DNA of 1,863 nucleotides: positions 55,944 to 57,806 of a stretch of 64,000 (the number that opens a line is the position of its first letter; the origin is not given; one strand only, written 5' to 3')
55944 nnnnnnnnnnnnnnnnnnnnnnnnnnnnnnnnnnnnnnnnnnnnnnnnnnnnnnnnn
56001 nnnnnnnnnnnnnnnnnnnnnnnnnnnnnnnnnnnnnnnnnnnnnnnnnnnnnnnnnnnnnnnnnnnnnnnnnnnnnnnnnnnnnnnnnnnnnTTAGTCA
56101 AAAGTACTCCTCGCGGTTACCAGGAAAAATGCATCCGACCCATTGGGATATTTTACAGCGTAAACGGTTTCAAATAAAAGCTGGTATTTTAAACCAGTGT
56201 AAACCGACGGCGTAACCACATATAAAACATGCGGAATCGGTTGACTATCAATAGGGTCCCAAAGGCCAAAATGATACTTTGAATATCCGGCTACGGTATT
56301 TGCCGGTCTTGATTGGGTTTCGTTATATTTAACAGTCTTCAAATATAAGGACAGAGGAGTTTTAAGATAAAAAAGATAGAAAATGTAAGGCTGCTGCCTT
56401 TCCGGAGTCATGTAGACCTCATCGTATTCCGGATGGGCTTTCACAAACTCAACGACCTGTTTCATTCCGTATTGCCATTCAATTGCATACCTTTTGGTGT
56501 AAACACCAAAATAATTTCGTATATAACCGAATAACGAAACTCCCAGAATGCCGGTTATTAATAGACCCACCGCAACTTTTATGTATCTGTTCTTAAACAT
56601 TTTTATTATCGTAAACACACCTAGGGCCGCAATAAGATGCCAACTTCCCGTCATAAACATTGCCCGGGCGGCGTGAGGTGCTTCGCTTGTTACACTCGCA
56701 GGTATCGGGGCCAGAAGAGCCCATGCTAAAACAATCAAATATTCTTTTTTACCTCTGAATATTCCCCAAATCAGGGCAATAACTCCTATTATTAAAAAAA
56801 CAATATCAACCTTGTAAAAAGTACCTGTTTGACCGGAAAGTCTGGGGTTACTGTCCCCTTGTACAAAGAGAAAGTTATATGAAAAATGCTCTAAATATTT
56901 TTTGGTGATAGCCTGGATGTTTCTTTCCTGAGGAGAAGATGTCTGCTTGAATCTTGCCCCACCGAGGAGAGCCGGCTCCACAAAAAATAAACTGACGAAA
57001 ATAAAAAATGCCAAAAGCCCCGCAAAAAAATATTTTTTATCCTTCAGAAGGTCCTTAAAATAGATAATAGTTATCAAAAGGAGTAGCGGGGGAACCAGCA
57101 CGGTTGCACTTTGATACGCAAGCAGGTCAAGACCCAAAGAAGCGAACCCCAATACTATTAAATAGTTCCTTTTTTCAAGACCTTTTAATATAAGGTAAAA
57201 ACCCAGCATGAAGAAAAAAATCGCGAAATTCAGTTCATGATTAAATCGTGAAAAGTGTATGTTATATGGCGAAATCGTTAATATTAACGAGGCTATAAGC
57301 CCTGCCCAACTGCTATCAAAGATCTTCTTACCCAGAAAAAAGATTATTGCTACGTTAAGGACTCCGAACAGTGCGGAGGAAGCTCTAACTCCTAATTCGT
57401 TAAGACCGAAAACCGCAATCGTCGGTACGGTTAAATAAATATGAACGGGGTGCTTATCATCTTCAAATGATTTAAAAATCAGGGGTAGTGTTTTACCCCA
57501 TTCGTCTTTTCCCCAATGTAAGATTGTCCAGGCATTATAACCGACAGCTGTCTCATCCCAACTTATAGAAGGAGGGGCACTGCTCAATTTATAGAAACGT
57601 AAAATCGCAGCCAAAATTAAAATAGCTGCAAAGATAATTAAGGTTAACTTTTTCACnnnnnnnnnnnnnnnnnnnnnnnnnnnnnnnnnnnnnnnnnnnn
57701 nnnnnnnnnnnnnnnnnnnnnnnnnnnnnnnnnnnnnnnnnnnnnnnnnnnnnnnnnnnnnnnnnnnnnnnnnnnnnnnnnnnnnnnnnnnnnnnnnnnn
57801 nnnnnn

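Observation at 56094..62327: Four tandem, translationally coupled PMT_2/ArnT-like GT-C paralogs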

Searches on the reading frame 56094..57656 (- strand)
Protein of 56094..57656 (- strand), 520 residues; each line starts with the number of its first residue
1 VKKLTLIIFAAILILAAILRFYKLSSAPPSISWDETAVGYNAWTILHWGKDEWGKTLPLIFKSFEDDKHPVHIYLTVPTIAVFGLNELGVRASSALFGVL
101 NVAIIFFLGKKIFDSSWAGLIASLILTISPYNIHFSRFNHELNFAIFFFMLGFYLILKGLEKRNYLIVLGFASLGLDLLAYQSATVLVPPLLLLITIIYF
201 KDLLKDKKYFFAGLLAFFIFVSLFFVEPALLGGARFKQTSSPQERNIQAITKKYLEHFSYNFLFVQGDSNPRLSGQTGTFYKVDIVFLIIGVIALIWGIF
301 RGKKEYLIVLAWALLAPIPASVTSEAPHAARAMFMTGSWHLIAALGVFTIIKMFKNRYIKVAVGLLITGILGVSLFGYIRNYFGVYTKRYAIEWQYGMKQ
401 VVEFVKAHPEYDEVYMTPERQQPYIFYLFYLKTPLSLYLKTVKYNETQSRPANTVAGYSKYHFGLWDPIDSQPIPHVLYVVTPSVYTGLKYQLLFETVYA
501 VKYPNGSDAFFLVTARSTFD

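Call 5: search_protein_families(library=pfam, proteins=[window:56094-57656:-], max_evalue=0.01)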
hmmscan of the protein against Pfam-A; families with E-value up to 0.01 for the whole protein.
window:56094-57656:- (520 aa): 2 families
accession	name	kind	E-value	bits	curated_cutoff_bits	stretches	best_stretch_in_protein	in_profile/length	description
PF13231.12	PMT_2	-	2e-15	57.8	26.1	1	68-221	2-155/160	Dolichyl-phosphate-mannose-protein mannosyltransferase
PF02366.24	PMT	-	5.3e-08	33.2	22.7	1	12-219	3-227/245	Dolichyl-phosphate-mannose-protein mannosyltransferase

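Call 9: search_protein_families(library=ncbifam, proteins=[window:56094-57656:-], max_evalue=0.01)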
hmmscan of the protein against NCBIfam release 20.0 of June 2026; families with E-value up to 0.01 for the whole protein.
window:56094-57656:- (520 aa): 3 families
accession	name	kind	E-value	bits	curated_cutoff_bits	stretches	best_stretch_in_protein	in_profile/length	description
TIGR03663.1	TIGR03663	subfamily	5.5e-10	38.9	126.25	1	8-180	3-162/435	flippase activity-associated protein Agl23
NF047440.1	LA3751_2_3_fam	subfamily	0.00074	18.5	200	1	75-318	88-322/460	LA_3751/LA_3752 family putative glycosyltransferase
NF009784.2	PRK13279.1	equivalog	0.0043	15.7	567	1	81-205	74-203/539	lipid IV(A) 4-amino-4-deoxy-L-arabinosyltransferase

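Call 11: find_encoding_contigs(protein=window:56094-57656:-, flank=10000, max_places=6)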
Protein window:56094-57656:- (520 aa): no gene with exactly this product is on record in the collection.

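Call 12: find_homologous_proteins(query=window:56094-57656:-)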
Query window:56094-57656:- (520 aa): 713 proteins with E <= 0.001 among 8000 candidates; the best 120 are listed.
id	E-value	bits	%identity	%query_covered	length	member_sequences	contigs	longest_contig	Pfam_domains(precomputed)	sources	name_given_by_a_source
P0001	0.0e+0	1159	100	100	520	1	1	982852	PF02366.25,PF13231.13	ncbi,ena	-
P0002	0.0e+0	1020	85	100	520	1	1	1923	PF02366.25,PF13231.13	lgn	-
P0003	6.6e-289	977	81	100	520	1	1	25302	PF02366.25,PF13231.13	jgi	jgi:4-amino-4-deoxy-L-arabinose transferase-like glycosyltransferase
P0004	1.1e-286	970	80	100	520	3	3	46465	PF02366.25,PF13231.13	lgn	-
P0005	5.7e-284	961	79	100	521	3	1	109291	PF02366.25,PF13231.13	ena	-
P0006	1.9e-281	952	79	100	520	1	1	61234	PF02366.25,PF13231.13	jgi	jgi:4-amino-4-deoxy-L-arabinose transferase-like glycosyltransferase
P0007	4.2e-278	941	77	100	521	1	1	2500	PF02366.25,PF13231.13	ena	-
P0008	2.7e-277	939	78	100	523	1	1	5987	PF02366.25,PF13231.13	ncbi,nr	ncbi:MAG: glycosyltransferase family 39 protein [Candidatus Woesebacteria bacterium]|nr:glycosyltran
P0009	4.0e-275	931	78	100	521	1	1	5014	PF02366.25,PF13231.13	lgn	-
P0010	1.4e-271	920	74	100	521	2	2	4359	PF02366.25,PF13231.13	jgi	jgi:4-amino-4-deoxy-L-arabinose transferase-like glycosyltransferase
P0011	2.8e-271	919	74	100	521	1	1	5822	PF02366.25,PF13231.13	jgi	jgi:4-amino-4-deoxy-L-arabinose transferase-like glycosyltransferase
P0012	3.2e-271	919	75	100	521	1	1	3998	PF02366.25,PF13231.13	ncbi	-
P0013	7.9e-271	917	75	100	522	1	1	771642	PF02366.25,PF13231.13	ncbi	-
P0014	7.5e-268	907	75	100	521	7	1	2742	PF02366.25,PF13231.13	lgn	-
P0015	7.0e-266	901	74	98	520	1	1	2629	PF02366.25,PF13231.13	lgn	-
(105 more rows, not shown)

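Call 13: find_encoding_contigs(protein=P0001, flank=10000, max_places=4)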
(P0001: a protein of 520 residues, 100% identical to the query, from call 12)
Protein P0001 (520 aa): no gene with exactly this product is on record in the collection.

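Call 16: find_related_loci(query=window:56094-57656:-, collection=genome_contigs, flank=10000)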
Query window:56094-57656:- (520 aa) in genome_contigs; peptide patterns used: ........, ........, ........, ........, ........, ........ (x = any residue, [..] = any of these).
118 stretches matched a pattern; 42 encode a relative of the query (tblastn E <= 1e-3); 42 distinct loci.
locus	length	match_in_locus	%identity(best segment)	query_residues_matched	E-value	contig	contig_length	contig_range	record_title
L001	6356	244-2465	75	1-520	0e+0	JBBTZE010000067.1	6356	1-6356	MAG: Patescibacteria group bacterium isolate H51-bin069_1 H51_bin069_1_000000000067, whole genome shotgun sequence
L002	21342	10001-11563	68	2-516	0e+0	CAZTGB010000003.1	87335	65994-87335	MAG TPA_asm: uncultured Gammaproteobacteria bacterium isolate SRP090828_co3_120 genome assembly, contig: NODE_14_length_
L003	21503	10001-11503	71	16-516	0e+0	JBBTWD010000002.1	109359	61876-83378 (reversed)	MAG: Patescibacteria group bacterium isolate H43-bin018_1 H43_bin018_1_000000000002, whole genome shotgun sequence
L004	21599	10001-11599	52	2-516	2e-175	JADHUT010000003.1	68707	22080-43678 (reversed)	MAG: Candidatus Microgenomates bacterium isolate BS150m-G53 BS-150m-C278, whole genome shotgun sequence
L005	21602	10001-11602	53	2-516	2e-172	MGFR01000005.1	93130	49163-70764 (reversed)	MAG: Candidatus Woesebacteria bacterium RBG_13_46_13 RBG_13_scaffold_25, whole genome shotgun sequence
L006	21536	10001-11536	54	2-516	3e-171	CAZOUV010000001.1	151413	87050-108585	MAG TPA_asm: uncultured Gammaproteobacteria bacterium isolate SRP319275_co4_254 genome assembly, contig: NODE_50_length_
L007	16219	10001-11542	51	16-515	2e-168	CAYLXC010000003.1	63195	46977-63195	MAG TPA_asm: uncultured Gammaproteobacteria bacterium isolate SRP178908_co2_35 genome assembly, contig: NODE_89_length_6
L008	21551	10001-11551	50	15-514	4e-167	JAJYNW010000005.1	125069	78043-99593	MAG: bacterium isolate DBS2-4.bin98 NODE_175_length_125069_cov_2.79015, whole genome shotgun sequence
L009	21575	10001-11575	50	2-514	7e-167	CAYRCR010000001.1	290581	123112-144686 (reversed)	MAG TPA_asm: uncultured Gammaproteobacteria bacterium isolate SRP050083_co1_366 genome assembly, contig: NODE_3_length_2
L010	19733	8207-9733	53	20-514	3e-166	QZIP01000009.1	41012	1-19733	MAG: Candidatus Parcubacteria bacterium isolate SURF_62 Ga0104751_1001381, whole genome shotgun sequence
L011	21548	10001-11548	48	2-516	2e-152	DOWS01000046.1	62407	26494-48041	MAG TPA_asm: Candidatus Daviesbacteria bacterium isolate UBA9644 contig_3810, whole genome shotgun sequence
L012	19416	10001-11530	48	19-514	1e-149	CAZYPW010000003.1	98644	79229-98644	MAG TPA_asm: uncultured Gammaproteobacteria bacterium isolate binchicken_co38_269 genome assembly, contig: NODE_541_leng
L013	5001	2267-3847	48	5-514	4e-151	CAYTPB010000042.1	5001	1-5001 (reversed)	MAG TPA_asm: uncultured Gammaproteobacteria bacterium isolate SRP271791_co2_60 genome assembly, contig: NODE_5196_length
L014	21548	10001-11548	48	2-516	1e-148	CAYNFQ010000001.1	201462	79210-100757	MAG TPA_asm: uncultured Gammaproteobacteria bacterium isolate binchicken_co110_279 genome assembly, contig: NODE_160_len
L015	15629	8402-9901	49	1-516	6e-147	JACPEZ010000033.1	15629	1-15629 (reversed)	MAG: Candidatus Daviesbacteria bacterium isolate NC_groundwater_348_Ag_B-0.1um_41_18 GD18-4_B1_scaffold_688207, whole ge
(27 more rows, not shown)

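Call 21: search_solved_structures(query=A2, max_evalue=1, show_alignments=2)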
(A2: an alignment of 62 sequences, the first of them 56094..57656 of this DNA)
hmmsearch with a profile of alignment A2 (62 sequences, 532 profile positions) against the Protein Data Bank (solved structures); distinct sequences matched with E-value up to 1: 2.
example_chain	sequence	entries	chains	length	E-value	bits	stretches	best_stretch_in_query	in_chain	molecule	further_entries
5ezm_A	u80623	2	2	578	1e-05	27.6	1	68-221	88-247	4-amino-4-deoxy-L-arabinose transferase or related glycosyltransferases of PMT family | 4-amino-4-deoxy-L-arabinose (L-Ara4N) transferase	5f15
6el2_A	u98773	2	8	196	0.16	13.7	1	385-447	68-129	Transcriptional regulator TetR family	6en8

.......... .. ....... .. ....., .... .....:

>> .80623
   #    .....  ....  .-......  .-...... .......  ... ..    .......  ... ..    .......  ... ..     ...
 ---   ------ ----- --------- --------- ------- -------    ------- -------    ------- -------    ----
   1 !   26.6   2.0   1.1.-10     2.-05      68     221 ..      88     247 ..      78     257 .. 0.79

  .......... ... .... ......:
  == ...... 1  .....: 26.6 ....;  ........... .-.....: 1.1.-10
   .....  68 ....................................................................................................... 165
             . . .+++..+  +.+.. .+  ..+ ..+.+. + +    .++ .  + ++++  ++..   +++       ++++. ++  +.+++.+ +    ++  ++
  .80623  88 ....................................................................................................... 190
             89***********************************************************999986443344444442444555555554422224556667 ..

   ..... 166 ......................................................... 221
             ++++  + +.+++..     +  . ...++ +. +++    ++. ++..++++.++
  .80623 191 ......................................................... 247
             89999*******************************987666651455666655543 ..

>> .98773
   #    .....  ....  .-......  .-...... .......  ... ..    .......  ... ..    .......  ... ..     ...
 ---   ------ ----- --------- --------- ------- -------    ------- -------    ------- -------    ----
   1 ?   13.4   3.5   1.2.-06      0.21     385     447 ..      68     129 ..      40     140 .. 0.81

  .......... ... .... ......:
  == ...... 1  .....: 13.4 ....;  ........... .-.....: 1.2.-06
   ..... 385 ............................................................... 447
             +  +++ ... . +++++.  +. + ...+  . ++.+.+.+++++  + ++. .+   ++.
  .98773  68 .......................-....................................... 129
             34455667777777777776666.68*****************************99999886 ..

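Call 30: predict_structure(alignment_id=A2)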
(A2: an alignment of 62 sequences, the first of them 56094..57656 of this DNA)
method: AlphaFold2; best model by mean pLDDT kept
length: 520 residues; sequences in the alignment: 62
mean_pLDDT: 93.5   pTM: 0.92
mean pLDDT of the five models: 93.5, 93.0, 91.5, 91.3, 90.9
residues with pLDDT >= 90: 420; 70-90: 91; 50-70: 9; < 50: 0
segments of 3 or more residues with pLDDT < 50: none
pLDDT, mean of each block of 10 residues (from residue 1): 95 98 94 95 98 94 87 97 98 98 98 98 97 93 95 98 98 97 92 98 97 98 92 69 81 93 91 84 97 98 97 93 80 88 98 97 97 96 92 92 96 91 96 98 89 91 90 94 93 95 93 88
secondary structure, 60 per line:
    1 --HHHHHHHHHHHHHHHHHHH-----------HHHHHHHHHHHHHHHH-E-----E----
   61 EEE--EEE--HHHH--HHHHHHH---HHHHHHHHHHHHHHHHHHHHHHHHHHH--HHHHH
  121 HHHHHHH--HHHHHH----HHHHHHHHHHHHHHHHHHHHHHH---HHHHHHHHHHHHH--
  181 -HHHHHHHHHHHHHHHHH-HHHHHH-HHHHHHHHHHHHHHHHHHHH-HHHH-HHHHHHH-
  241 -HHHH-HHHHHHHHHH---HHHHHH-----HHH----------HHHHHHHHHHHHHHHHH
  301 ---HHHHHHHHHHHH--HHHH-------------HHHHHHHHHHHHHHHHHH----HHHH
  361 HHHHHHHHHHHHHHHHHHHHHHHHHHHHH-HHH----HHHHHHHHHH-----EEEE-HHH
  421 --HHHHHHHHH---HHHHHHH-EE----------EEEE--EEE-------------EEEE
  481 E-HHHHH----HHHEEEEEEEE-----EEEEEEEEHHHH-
elements in order: H3-21 H33-48 E61-63 E66-68 H71-74 H77-83 H87-113 H116-127 H130-135 H140-162 H166-178 H182-198 H200-205 H207-226 H228-231 H233-239 H242-245 H247-256 H260-265 H284-300 H304-315 H318-321 H335-352 H357-389 H398-407 E413-416 H423-431 H435-441 E455-458 E461-463 E477-481 H483-487 E495-502 E508-515 H516-519

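Call 32: fold_search(model_id=the predicted structure, library=pdb)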
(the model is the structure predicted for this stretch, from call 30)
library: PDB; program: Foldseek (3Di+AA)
matches with E <= 10: 226; with E <= 0.001: 30
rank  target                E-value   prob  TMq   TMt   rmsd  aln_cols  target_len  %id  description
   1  5ezm                  1.5e-08  1.00  0.56  0.54  10.8       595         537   14  Crystal Structure of ArnT from Cupriavidus metallidurans in the apo state (released 2016-02-17)
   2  5f15                  4.6e-08  1.00  0.59  0.57   9.1       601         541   15  Crystal Structure of ArnT from Cupriavidus metallidurans bound to Undecaprenyl phosphate (released 2016-02-17)
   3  5gmy_A                8.1e-08  1.00  0.50  0.33  14.3       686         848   12  Crystal structure of the Archaeoglobus fulgidus oligosaccharyltransferase (O29867_ARCFU) tethered with an acceptor pep (released 2017-02-01)
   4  7e9s_A                8.5e-08  1.00  0.46  0.31   9.0       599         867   13  Archaeal oligosaccharyltransferase AglB from Archaeoglobus fulgidus in complex with an inhibitory peptide and a dolich (released 2021-09-08)
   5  3wak                  1.9e-07  1.00  0.52  0.33  11.7       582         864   13  Crystal structure of the Archaeoglobus fulgidus oligosaccharyltransferase (O29867_ARCFU) in the apo form (released 2013-10-30)
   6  8age_A                2.0e-07  1.00  0.51  0.42  10.3       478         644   17  Structure of yeast oligosaccharylransferase complex with acceptor peptide bound (released 2022-12-07)
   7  8b6l_I                4.1e-07  1.00  0.49  0.38  11.3       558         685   10  Subtomogram average of the human Sec61-TRAP-OSTA-translocon (released 2022-12-07)
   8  8agc_A                6.1e-07  1.00  0.51  0.40  12.2       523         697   16  Structure of yeast oligosaccharylransferase complex with lipid-linked oligosaccharide and non-acceptor peptide bound (released 2022-12-07)
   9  3waj                  6.7e-07  1.00  0.53  0.37  12.0       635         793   13  Crystal structure of the Archaeoglobus fulgidus oligosaccharyltransferase (O29867_ARCFU) complex with Zn and sulfate (released 2013-10-30)
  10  6gxc_A                7.3e-07  1.00  0.52  0.40   9.1       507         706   14  Bacterial oligosaccharyltransferase PglB in complex with an inhibitory peptide and a reactive lipid-linked oligosaccha (released 2018-11-14)
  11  6ezn_F                9.1e-07  1.00  0.49  0.41  11.8       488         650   16  Cryo-EM structure of the yeast oligosaccharyltransferase (OST) complex (released 2018-01-17)
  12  8pn9_A                9.5e-07  1.00  0.51  0.42  12.1       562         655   11  Structure of human oligosaccharyltransferase OST-A complex bound to NGI-1 (released 2024-05-08)
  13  6c26_A                1.8e-06  1.00  0.51  0.43  12.1       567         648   16  The Cryo-EM structure of a eukaryotic oligosaccharyl transferase complex (released 2018-01-31)
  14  8agb_A                1.9e-06  1.00  0.51  0.43  11.9       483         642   17  Structure of yeast oligosaccharylransferase complex with lipid-linked oligosaccharide bound (released 2022-12-07)
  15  9i5k_A                2.2e-06  1.00  0.51  0.54  10.7       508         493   16  Structure of the Chaetomium thermophilum Pmt4 homodimer (C2 symmetry) (released 2025-12-24)
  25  7bvh_A                8.9e-05  1.00  0.46  0.25   6.3       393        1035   12  Crystal structure of arabinosyltransferase EmbC2-AcpM2 complex from Mycobacterium smegmatis complexed with di-arabinos (released 2020-04-29)
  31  7bvc_B                1.0e-03  1.00  0.44  0.23   6.0       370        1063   12  Cryo-EM structure of Mycobacterium smegmatis arabinosyltransferase EmbA-EmbB-AcpM2 in complex with ethambutol (released 2020-04-29)
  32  7bvf_B                1.0e-03  1.00  0.43  0.23   6.0       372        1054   12  Cryo-EM structure of Mycobacterium tuberculosis arabinosyltransferase EmbA-EmbB-AcpM2 in complex with ethambutol (released 2020-04-29)
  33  6p25_B                1.3e-03  1.00  0.34  0.26   5.1       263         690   17  Structure of S. cerevisiae protein O-mannosyltransferase Pmt1-Pmt2 complex bound to the sugar donor and a peptide acce (released 2019-07-10)
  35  6p25_A                1.5e-03  1.00  0.36  0.26   7.9       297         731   15  Structure of S. cerevisiae protein O-mannosyltransferase Pmt1-Pmt2 complex bound to the sugar donor and a peptide acce (released 2019-07-10)
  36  7bvf_A                1.2e-02  1.00  0.42  0.22   6.2       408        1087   11  Cryo-EM structure of Mycobacterium tuberculosis arabinosyltransferase EmbA-EmbB-AcpM2 in complex with ethambutol (released 2020-04-29)
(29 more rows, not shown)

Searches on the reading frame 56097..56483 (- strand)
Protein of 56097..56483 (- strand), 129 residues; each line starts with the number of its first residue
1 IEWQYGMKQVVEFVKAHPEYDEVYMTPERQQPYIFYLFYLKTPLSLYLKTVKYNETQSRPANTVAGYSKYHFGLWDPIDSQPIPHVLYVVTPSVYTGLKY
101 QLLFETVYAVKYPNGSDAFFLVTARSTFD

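Call 47: predict_structure(alignment_id=A3)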
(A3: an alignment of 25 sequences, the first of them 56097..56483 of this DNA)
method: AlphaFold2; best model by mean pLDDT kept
length: 129 residues; sequences in the alignment: 25
mean_pLDDT: 84.4   pTM: 0.80
mean pLDDT of the five models: 84.4, 82.3, 81.7, 80.9, 80.7
residues with pLDDT >= 90: 54; 70-90: 57; 50-70: 18; < 50: 0
segments of 3 or more residues with pLDDT < 50: none
pLDDT, mean of each block of 10 residues (from residue 1): 76 95 78 73 86 71 80 85 94 92 95 89 84
secondary structure, 60 per line:
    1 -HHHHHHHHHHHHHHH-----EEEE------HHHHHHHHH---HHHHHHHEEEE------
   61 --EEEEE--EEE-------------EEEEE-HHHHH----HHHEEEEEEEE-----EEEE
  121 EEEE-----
elements in order: H2-16 E22-25 H32-40 H44-50 E51-54 E63-67 E70-72 E86-90 H92-96 E104-111 E117-124
